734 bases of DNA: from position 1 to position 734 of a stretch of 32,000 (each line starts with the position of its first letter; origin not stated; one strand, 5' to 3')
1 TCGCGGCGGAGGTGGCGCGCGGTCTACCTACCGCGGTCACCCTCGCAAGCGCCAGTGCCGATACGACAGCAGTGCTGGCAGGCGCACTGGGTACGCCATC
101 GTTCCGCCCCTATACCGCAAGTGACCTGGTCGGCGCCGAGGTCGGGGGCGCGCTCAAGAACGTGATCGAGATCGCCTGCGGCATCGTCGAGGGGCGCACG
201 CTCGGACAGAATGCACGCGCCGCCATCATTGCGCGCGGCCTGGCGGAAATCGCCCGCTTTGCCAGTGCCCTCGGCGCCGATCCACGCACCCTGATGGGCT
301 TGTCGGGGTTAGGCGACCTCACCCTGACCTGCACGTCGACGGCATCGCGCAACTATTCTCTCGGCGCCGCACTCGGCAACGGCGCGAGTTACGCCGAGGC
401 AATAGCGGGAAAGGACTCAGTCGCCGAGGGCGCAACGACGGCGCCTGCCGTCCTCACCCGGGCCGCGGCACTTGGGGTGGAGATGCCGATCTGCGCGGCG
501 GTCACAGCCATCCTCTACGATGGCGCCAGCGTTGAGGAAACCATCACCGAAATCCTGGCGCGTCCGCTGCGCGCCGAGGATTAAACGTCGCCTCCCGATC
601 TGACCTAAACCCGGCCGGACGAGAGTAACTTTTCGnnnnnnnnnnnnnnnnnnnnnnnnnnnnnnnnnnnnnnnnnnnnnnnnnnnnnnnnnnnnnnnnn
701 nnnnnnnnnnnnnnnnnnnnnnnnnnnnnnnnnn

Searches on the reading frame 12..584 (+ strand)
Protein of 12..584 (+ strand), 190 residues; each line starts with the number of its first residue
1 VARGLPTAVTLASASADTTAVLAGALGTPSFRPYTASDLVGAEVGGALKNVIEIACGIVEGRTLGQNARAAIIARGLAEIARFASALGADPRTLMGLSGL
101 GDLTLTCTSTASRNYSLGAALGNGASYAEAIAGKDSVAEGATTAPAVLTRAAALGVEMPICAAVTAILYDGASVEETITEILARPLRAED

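Call 14: search_protein_families(library=pfam, proteins=[window:12-584:+], max_evalue=0.001)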
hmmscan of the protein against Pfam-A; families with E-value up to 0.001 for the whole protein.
window:12-584:+ (190 aa): 2 families
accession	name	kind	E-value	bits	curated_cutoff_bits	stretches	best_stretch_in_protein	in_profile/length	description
PF07479.19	NAD_Gly3P_dh_C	-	5.3e-49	166.5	25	1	38-178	1-141/142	NAD-dependent glycerol-3-phosphate dehydrogenase C-terminus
PF20618.3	GPD_NAD_C_bact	-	7.5e-19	68.5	27.6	1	98-164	1-66/66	Bacterial GPD, NAD-dependent C-terminal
